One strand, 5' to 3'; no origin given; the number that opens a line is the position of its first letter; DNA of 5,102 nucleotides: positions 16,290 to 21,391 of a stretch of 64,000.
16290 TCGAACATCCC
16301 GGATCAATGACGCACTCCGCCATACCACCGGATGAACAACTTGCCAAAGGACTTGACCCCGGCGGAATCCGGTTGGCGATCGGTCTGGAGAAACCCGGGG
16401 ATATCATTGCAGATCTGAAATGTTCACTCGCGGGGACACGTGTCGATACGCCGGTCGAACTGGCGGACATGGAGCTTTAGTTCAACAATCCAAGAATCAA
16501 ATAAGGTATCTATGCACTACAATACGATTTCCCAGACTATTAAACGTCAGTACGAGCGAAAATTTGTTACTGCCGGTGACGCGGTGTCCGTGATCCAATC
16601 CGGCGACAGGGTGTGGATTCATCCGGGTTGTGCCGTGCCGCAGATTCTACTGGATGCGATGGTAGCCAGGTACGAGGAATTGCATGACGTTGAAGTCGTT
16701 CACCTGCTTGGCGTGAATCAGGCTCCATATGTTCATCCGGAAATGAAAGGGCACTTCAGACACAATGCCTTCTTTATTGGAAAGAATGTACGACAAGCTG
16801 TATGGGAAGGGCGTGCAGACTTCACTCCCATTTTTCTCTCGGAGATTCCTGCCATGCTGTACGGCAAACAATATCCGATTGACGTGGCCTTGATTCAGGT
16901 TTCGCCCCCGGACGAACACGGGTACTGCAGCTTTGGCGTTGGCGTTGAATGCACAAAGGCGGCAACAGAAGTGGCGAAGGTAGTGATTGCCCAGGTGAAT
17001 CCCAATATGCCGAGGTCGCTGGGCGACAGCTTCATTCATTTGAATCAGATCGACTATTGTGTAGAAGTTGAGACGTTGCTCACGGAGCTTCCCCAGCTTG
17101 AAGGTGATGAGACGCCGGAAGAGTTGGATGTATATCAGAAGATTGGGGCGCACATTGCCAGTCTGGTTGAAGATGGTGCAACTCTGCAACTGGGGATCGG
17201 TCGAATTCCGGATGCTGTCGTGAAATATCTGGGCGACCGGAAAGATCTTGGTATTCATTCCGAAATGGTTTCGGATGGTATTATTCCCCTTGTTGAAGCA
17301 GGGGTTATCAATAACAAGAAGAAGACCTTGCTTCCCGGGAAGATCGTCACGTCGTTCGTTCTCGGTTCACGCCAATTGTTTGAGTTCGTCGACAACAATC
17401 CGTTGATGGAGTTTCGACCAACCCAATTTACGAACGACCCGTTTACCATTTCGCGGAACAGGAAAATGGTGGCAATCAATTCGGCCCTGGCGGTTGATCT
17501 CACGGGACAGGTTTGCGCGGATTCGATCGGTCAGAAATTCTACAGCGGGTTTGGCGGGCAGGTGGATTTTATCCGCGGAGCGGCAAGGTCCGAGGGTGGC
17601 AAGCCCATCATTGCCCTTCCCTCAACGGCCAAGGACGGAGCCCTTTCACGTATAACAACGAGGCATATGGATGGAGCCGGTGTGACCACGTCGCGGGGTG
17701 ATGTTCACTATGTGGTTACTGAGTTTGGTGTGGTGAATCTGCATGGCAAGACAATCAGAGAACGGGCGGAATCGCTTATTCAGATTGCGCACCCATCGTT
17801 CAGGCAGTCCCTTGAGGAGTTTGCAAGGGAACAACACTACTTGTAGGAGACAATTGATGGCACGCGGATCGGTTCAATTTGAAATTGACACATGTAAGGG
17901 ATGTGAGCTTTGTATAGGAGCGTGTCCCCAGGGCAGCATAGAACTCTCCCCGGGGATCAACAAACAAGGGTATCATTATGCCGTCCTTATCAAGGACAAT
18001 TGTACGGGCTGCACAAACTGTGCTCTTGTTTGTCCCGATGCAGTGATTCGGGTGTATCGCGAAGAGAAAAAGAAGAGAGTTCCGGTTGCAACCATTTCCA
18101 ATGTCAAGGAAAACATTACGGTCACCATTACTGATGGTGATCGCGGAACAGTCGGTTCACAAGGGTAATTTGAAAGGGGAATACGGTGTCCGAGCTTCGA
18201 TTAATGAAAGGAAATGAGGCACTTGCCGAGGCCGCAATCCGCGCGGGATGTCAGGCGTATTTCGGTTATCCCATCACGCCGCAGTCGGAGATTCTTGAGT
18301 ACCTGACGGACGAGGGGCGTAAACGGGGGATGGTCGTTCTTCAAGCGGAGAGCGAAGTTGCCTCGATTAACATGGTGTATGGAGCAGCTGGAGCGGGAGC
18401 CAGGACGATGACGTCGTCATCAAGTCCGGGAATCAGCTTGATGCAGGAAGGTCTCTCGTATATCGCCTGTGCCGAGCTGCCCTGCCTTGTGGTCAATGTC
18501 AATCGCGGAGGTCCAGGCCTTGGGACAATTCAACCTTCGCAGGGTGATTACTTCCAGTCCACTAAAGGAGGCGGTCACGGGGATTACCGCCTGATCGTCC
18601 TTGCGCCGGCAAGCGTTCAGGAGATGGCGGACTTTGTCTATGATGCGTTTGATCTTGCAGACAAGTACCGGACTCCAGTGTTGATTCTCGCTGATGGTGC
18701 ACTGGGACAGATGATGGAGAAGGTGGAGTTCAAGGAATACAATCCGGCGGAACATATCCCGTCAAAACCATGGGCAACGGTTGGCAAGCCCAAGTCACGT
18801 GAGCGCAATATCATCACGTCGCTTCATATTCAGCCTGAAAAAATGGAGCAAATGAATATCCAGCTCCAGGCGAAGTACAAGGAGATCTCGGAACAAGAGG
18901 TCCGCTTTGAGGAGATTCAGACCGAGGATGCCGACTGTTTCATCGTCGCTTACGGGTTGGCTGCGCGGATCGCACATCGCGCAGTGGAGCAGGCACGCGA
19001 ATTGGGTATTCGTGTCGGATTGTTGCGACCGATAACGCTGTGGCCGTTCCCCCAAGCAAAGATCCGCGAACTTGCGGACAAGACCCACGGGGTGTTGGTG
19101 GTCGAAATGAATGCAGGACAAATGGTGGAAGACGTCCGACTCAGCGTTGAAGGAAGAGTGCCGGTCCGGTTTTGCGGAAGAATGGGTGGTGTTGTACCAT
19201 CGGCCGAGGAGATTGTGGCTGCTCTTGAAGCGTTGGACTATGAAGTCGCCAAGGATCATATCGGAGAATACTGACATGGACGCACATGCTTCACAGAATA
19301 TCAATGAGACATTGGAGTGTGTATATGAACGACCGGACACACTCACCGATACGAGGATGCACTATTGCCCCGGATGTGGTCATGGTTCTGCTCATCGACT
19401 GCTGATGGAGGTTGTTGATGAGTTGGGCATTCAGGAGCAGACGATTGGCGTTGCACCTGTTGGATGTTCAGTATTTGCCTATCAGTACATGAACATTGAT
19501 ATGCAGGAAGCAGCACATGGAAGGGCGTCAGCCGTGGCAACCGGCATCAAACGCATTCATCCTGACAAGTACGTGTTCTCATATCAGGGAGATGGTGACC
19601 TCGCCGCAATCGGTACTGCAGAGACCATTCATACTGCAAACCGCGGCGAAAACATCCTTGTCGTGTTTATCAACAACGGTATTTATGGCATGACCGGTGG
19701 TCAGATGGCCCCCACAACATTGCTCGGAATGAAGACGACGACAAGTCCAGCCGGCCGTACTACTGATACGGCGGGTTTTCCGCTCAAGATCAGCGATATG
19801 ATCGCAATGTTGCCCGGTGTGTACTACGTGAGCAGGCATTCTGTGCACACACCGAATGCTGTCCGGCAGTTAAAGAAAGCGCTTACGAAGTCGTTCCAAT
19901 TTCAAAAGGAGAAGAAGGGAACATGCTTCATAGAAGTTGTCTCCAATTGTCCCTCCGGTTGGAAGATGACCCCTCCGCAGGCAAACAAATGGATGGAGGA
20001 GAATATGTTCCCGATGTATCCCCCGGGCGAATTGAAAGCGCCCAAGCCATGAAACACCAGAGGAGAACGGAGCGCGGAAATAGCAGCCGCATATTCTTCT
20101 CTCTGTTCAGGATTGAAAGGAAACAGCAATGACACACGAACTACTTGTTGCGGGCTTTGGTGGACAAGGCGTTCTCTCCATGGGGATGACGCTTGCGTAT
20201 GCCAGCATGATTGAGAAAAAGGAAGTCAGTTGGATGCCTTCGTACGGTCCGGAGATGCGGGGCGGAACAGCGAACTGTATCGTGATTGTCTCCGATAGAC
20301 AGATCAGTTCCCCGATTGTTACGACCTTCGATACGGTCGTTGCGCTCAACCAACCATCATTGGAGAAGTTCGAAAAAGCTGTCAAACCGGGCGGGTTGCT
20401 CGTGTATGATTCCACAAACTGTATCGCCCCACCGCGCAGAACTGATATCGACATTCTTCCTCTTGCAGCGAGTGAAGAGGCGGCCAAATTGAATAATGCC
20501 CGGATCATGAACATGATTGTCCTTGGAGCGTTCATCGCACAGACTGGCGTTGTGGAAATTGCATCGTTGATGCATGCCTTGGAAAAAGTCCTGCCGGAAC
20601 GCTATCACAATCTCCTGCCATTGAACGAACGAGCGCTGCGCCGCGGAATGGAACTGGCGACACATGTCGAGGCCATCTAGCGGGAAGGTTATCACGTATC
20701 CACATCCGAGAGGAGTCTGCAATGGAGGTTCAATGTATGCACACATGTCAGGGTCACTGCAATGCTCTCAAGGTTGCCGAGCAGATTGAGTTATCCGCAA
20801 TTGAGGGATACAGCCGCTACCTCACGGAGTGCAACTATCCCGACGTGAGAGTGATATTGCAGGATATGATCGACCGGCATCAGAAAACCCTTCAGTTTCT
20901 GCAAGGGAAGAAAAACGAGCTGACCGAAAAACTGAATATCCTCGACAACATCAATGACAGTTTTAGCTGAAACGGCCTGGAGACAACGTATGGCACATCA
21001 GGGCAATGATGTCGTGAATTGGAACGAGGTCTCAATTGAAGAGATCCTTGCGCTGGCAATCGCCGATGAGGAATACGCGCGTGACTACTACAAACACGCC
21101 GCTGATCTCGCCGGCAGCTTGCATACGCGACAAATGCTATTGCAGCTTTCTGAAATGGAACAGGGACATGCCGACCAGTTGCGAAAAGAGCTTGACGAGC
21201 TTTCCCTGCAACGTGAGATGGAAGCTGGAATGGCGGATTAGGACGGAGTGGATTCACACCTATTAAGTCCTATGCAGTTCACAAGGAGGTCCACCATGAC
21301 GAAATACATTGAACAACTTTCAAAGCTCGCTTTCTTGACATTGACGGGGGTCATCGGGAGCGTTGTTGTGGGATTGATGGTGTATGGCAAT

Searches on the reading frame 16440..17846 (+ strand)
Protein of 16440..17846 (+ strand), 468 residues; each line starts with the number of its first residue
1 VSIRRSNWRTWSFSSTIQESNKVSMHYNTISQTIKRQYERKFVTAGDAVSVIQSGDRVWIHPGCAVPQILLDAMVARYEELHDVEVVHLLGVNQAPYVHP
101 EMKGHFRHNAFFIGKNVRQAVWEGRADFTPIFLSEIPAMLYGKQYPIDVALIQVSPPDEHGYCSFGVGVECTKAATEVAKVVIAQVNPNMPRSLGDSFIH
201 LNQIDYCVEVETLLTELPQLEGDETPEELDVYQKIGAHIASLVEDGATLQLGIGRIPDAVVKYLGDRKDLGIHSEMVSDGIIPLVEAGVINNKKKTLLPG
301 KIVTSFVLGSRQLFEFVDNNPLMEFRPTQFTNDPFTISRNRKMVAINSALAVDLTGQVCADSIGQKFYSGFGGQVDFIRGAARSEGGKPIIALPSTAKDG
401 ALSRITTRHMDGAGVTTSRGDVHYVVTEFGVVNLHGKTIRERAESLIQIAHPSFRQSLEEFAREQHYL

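Call 23: search_protein_families(library=pfam, proteins=[window:16440-17846:+], max_evalue=0.00001)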
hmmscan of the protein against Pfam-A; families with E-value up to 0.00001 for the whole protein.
window:16440-17846:+ (468 aa): 2 families
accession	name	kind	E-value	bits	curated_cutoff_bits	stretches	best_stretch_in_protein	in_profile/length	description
PF13336.12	AcetylCoA_hyd_C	-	9.1e-65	217.7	23.7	1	309-460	1-152/154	Acetyl-CoA hydrolase/transferase C-terminal domain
PF02550.21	AcetylCoA_hydro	-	3.7e-34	118.9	24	1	36-209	3-188/198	Acetyl-CoA hydrolase/transferase N-terminal domain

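Call 35: search_protein_families(library=ncbifam, proteins=[window:16440-17846:+], max_evalue=0.00001)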
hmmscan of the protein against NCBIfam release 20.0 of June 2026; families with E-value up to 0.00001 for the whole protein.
window:16440-17846:+ (468 aa): 5 families
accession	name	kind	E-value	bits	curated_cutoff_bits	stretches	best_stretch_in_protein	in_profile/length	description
TIGR03948.1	butyr_acet_CoA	equivalog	7.6e-92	308.4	674.8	1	34-462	2-434/445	butyryl-CoA:acetate CoA-transferase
TIGR03458.1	YgfH_subfam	subfamily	5.3e-34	117.7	658.7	2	242-464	248-461/489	succinate CoA transferase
NF053666.1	BtrAceCoATfers1341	equivalog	1.5e-31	109.8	740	1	246-463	251-460/492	butyryl-CoA:acetate CoA transferase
NF053853.1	ScActCoATferScpC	equivalog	1.4e-28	99.9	500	1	242-462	252-463/493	succinyl-CoA:acetate CoA-transferase ScpC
TIGR02428.1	pcaJ_scoB_fam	subfamily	5.8e-09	35.6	243.55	0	335-438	87-182/207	3-oxoacid CoA-transferase subunit B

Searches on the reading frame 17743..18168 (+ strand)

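Call 4: search_protein_families(library=ncbifam, proteins=[window:17743-18168:+])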
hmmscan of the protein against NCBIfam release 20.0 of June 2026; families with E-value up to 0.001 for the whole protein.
window:17743-18168:+ (141 aa): 59 families (the best 25 are shown)
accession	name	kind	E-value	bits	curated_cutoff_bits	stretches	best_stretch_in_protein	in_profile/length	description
NF007205.0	PRK09626.1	equivalog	2.8e-13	49.8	93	1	44-112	12-81/105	2-oxoglutarate-acceptor oxidoreductase subunit OorD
NF042987.1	OGOR_delta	exception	8.1e-12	45.1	125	1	43-104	23-87/89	2-oxoglutarate ferredoxin oxidoreductase subunit delta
TIGR02179.1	PorD_KorD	subfamily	4.1e-11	42.8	60.05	2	79-110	19-50/78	2-oxoacid:acceptor oxidoreductase, delta subunit, pyruvate/2-ketoisovalerate family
NF006221.0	PRK08348.1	subfamily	4.1e-11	42.7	124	2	40-74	35-69/136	NADH-plastoquinone oxidoreductase subunit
NF040684.1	PorD_Arch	equivalog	4e-10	39.6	120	2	42-68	55-81/85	pyruvate synthase subunit PorD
NF004541.0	PRK05888.2-2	equivalog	9e-09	35.4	217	1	81-114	57-89/168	NADH-quinone oxidoreductase subunit NuoI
NF005506.0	PRK07118.1-5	equivalog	2.8e-08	33.5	388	1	81-131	166-215/279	Fe-S cluster domain-containing protein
NF005415.0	PRK06991.1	equivalog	4.1e-08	33.2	281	1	46-103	82-133/284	electron transport complex subunit RsxB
NF042909.1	FMH_DH_FwdF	exception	5.3e-08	32.3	375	1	41-110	249-319/336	tungsten-dependent formylmethanofuran dehydrogenase subunit FwdF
NF038196.1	ferrodoxin_EFR1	subfamily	8.2e-08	32.6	75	1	37-111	173-238/242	EFR1 family ferrodoxin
TIGR01971.1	NuoI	subfamily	8.5e-08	31.8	113.05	1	84-112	41-69/121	NADH-quinone oxidoreductase, chain I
TIGR01944.1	rnfB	subfamily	1.5e-07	31.2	68.7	1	49-112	113-170/190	RnfABCDGE type electron transport complex subunit B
TIGR02700.1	flavo_MJ0208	hypoth_equivalog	1.6e-07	30.8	251.35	1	49-122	148-213/234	dihydromethanopterin reductase (acceptor)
NF040864.1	HgcB_ferredoxin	equivalog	2.1e-07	30.7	99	1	82-108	11-37/93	mercury methylation ferredoxin HgcB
NF006183.0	PRK08318.1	equivalog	2.1e-07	30.1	335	1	44-122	337-414/422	NAD-dependent dihydropyrimidine dehydrogenase subunit PreA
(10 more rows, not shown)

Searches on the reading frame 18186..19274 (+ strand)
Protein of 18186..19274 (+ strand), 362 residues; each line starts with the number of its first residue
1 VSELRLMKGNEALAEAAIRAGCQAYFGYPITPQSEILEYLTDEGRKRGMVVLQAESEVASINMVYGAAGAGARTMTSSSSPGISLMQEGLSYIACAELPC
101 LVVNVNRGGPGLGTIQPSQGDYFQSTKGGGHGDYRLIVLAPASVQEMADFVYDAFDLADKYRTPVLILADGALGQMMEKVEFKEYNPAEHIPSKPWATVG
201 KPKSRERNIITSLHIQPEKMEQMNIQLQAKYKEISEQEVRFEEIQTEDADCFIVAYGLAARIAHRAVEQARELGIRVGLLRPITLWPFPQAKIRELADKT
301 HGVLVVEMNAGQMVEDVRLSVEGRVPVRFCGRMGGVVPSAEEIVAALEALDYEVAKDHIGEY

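Call 4: search_protein_families(library=ncbifam, proteins=[window:18186-19274:+])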
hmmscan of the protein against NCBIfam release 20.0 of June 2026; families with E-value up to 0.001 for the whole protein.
window:18186-19274:+ (362 aa): 13 families
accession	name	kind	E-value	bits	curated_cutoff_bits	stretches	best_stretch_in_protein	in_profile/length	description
NF005507.0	PRK07119.1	subfamily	1.9e-167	556.5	399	1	3-348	3-346/352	3-methyl-2-oxobutanoate dehydrogenase subunit VorB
NF006412.0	PRK08659.1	equivalog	4.6e-99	332.2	411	2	3-191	4-192/378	2-oxoacid:acceptor oxidoreductase subunit alpha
TIGR03710.1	OAFO_sf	subfamily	2.4e-77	260.8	482.75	2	4-194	193-383/561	2-oxoacid:acceptor oxidoreductase subunit alpha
NF007206.0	PRK09627.1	equivalog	7.2e-72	242.4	579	2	7-186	6-185/375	2-oxoglutarate synthase subunit alpha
NF041170.1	Oxoac_fdxalpha_Archa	equivalog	3.5e-46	157.8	800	2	6-185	237-427/636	2-oxoacid:ferredoxin oxidoreductase subunit alpha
TIGR03336.1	IOR_alpha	equivalog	9.6e-31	106.7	650.9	1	5-344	3-324/595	indolepyruvate ferredoxin oxidoreductase subunit alpha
NF040682.1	PorA_Arch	equivalog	9e-29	100.6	550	1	4-310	3-322/387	pyruvate synthase subunit PorA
NF006232.0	PRK08366.1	equivalog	1e-23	83.6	646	2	6-170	9-169/394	2-ketoisovalerate ferredoxin oxidoreductase subunit alpha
NF007201.0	PRK09622.1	equivalog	1.3e-22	80.2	590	2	3-173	9-177/405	2-oxoacid:ferredoxin oxidoreductase subunit alpha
NF045764.1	PhenlGlyoxDHPadG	equivalog_domain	3.7e-22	78.4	700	2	7-171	5-167/398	NADH-dependent phenylglyoxylate dehydrogenase subunit alpha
NF006233.0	PRK08367.1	equivalog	8.1e-21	74.3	625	2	5-108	5-110/394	pyruvate ferredoxin oxidoreductase subunit alpha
NF045791.1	OxalOxredalpha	equivalog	9.3e-17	61.1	500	2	2-104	2-106/395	oxalate oxidoreductase subunit alpha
TIGR02176.1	pyruv_ox_red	equivalog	2.8e-08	32.1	911.35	1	5-172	2-170/1167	pyruvate:ferredoxin (flavodoxin) oxidoreductase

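Call 75: search_solved_structures(query=window:18186-19274:+, max_evalue=1e-10)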
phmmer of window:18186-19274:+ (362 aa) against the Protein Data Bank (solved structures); distinct sequences matched with E-value up to 1e-10: 7.
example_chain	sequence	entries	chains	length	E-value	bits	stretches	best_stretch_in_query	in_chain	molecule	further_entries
1yd7_A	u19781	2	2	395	9.6e-66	225.4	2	6-184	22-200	2-keto acid:ferredoxin oxidoreductase subunit alpha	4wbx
8ys5_A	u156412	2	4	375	3.4e-52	180.9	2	7-189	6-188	2-oxoglutarate synthase subunit alpha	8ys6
6n2n_A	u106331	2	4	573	4e-42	147.7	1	4-200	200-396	Pyruvate flavodoxin/ferredoxin oxidoreductase domain protein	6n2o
5b46_A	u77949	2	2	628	1.4e-26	96.6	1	8-175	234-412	2-oxoacid--ferredoxin oxidoreductase alpha subunit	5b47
5b48_A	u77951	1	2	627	1.2e-23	87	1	7-184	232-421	2-oxoacid--ferredoxin oxidoreductase alpha subunit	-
9bt4_B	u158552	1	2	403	1.3e-17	67.2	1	5-311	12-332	Pyruvate:Ferredoxin Oxidoreductase, subunit alpha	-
5c4i_A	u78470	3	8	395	1.4e-12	50.6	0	2-104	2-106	Oxalate oxidoreductase subunit alpha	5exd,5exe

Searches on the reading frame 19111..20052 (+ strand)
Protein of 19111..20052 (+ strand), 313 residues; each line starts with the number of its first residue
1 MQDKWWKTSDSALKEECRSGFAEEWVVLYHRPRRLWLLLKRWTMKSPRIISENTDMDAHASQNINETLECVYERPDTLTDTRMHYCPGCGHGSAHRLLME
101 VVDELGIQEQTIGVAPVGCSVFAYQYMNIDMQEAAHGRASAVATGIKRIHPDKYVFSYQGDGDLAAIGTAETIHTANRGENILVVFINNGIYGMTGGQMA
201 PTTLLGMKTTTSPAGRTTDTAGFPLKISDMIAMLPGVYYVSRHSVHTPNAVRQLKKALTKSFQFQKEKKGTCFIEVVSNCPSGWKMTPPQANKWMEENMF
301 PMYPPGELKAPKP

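Call 4: search_protein_families(library=ncbifam, proteins=[window:19111-20052:+])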
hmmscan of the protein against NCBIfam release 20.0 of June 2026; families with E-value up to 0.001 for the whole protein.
window:19111-20052:+ (313 aa): 14 families
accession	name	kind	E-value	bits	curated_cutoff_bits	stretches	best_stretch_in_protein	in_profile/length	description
TIGR02177.1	PorB_KorB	subfamily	1e-34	120.3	261.9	1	84-300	2-204/286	2-oxoacid:acceptor oxidoreductase, beta subunit, pyruvate/2-ketoisovalerate family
NF007207.0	PRK09628.1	equivalog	1.3e-34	120.1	364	1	83-281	16-203/277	2-oxoglutarate ferredoxin oxidoreductase subunit beta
NF008820.0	PRK11866.1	equivalog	1.4e-33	116.6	402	1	80-281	12-202/287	2-oxoacid ferredoxin oxidoreductase subunit beta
NF041171.1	Oxoac_fdxbeta_Archa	equivalog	1.4e-29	103.3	423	1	83-282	3-191/296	2-oxoacid:ferredoxin oxidoreductase subunit beta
NF008821.0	PRK11869.1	equivalog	1.8e-29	102.5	438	1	78-300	9-217/286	2-oxoacid ferredoxin oxidoreductase subunit beta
NF008819.1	PRK11865.1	equivalog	8.2e-24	84.3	405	1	85-290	20-222/300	pyruvate synthase subunit PorB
NF008818.0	PRK11864.1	subfamily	1.8e-20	73.3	405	1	85-290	20-218/300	3-methyl-2-oxobutanoate dehydrogenase subunit beta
NF045766.1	PhenlGlyoxDHPadI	equivalog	8e-13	47.9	700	1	141-288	216-362/443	NADH-dependent phenylglyoxylate dehydrogenase subunit beta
NF045792.1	OxalOxredbeta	equivalog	3.3e-12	46.1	590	1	85-288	23-233/311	oxalate oxidoreductase subunit beta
TIGR03846.1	sulfopy_beta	equivalog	1e-09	38.6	221.5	1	135-212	43-121/182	sulfopyruvate decarboxylase subunit beta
TIGR03336.1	IOR_alpha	equivalog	7.9e-09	34.4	650.9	1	64-209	337-478/595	indolepyruvate ferredoxin oxidoreductase subunit alpha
NF004813.0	PRK06163.1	equivalog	1.1e-08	35.1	240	1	136-203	59-126/202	hypothetical protein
TIGR03297.1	Ppyr-DeCO2ase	equivalog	7.4e-07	28.5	312.5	1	135-202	221-288/360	phosphonopyruvate decarboxylase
NF006052.0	PRK08199.1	subfamily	0.00013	20.4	539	1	135-193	416-473/559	thiamine pyrophosphate protein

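Call 76: search_solved_structures(query=window:19276-20052:+, max_evalue=1e-10)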
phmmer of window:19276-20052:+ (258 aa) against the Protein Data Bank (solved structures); distinct sequences matched with E-value up to 1e-10: 4.
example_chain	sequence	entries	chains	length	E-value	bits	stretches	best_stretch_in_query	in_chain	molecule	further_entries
8ys5_C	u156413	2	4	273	1.6e-28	103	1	29-244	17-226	2-oxoglutarate ferredoxin oxidoreductase subunit beta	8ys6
5b46_B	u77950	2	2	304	1.2e-23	87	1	28-228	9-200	2-oxoacid--ferredoxin oxidoreductase beta subunit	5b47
5b48_B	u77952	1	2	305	1.2e-22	83.8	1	29-229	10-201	2-oxoacid--ferredoxin oxidoreductase beta subunit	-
6n2n_B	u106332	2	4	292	2.9e-22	82.5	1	24-229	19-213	Pyruvate ferredoxin/flavodoxin oxidoreductase, beta subunit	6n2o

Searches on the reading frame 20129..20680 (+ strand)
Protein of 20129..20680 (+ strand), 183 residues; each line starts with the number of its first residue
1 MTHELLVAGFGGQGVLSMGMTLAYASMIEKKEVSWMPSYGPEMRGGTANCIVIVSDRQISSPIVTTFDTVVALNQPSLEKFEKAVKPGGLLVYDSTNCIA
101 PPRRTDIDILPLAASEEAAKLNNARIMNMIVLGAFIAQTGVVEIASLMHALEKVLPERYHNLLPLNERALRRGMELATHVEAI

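Call 4: search_protein_families(library=ncbifam, proteins=[window:20129-20680:+])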
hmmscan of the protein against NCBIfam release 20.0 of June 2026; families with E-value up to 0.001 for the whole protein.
window:20129-20680:+ (183 aa): 21 families
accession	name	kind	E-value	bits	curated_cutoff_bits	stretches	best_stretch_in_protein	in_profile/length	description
NF006323.0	PRK08537.1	equivalog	5.5e-29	100.8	235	1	1-177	1-178/181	2-oxoacid:ferredoxin oxidoreductase subunit gamma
NF006211.0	PRK08338.1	equivalog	1e-20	74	239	1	6-177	4-168/170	2-oxoacid:ferredoxin oxidoreductase subunit gamma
TIGR02175.1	PorC_KorC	subfamily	1.5e-20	73.7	81.1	1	4-175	3-173/177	2-oxoacid:acceptor oxidoreductase, gamma subunit, pyruvate/2-ketoisovalerate family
TIGR03710.1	OAFO_sf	subfamily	6.6e-19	67.9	482.75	1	5-180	4-176/561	2-oxoacid:acceptor oxidoreductase subunit alpha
NF045762.1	PhenlGlyoxDHPadE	equivalog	3.2e-14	53.2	300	1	3-175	2-177/187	NADH-dependent phenylglyoxylate dehydrogenase subunit gamma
NF005324.0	PRK06853.1-4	equivalog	3.8e-14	53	222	1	1-179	1-191/196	indolepyruvate oxidoreductase subunit beta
NF040683.1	PorC_Meth_Thtga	equivalog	2.3e-13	50.3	270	1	4-176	3-172/177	pyruvate synthase subunit PorC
NF005322.0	PRK06853.1-2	equivalog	7.7e-13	48.7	237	1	3-178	6-194/197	indolepyruvate oxidoreductase subunit beta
NF005325.0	PRK06853.1-5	equivalog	2.8e-12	46.8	230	2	102-176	120-190/192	indolepyruvate oxidoreductase subunit beta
NF006321.0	PRK08534.1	equivalog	6.6e-12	45.5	225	1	4-158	3-161/181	pyruvate ferredoxin oxidoreductase subunit gamma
NF004916.0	PRK06274.1-2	equivalog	1.1e-11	45.2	227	1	1-177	1-176/178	indolepyruvate oxidoreductase subunit beta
NF006275.0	PRK08441.1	equivalog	1.1e-11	44.6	216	1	1-179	1-180/185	2-oxoglutarate-acceptor oxidoreductase subunit OorC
NF005323.0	PRK06853.1-3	equivalog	6.5e-09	36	238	0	2-76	6-80/197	indolepyruvate oxidoreductase subunit beta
NF010632.0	PRK14029.1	equivalog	2.1e-07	30.7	335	1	5-155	4-161/185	pyruvate/ketoisovalerate ferredoxin oxidoreductase subunit gamma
TIGR03334.1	IOR_beta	equivalog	1.2e-06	28.7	205.8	0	109-174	125-188/189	indolepyruvate ferredoxin oxidoreductase subunit beta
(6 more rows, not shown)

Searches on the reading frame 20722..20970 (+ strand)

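Call 3: search_protein_families(library=pfam, proteins=[window:20722-20970:+])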
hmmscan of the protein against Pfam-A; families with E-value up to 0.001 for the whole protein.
window:20722-20970:+ (82 aa): 0 families

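Call 35: search_protein_families(library=ncbifam, proteins=[window:20722-20970:+], max_evalue=0.00001)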
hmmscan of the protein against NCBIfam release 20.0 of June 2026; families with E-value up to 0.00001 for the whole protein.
window:20722-20970:+ (82 aa): 0 families

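Call 67: search_protein_families(library=pfam, proteins=[window:20722-20970:+], max_evalue=1)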
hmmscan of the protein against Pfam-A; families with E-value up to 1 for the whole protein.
window:20722-20970:+ (82 aa): 2 families
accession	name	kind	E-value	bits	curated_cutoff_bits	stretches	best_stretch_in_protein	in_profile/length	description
PF09537.16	DUF2383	-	0.0038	17.8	30.8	1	20-63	10-53/111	Domain of unknown function (DUF2383)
PF07875.18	Coat_F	-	0.053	14.2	25.7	1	25-54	15-44/63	Coat F domain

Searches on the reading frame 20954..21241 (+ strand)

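Call 3: search_protein_families(library=pfam, proteins=[window:20954-21241:+])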
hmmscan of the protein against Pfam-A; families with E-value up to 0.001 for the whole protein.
window:20954-21241:+ (95 aa): 2 families
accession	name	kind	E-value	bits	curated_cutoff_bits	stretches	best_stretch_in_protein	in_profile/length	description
PF02915.23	Rubrerythrin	-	3.8e-07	31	22.8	1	30-88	1-61/137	Rubrerythrin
PF00210.30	Ferritin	-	5e-05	23.7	24.5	1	24-84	78-140/142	Ferritin-like domain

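Call 35: search_protein_families(library=ncbifam, proteins=[window:20954-21241:+], max_evalue=0.00001)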
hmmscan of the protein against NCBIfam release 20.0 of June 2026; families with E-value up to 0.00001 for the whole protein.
window:20954-21241:+ (95 aa): 0 families
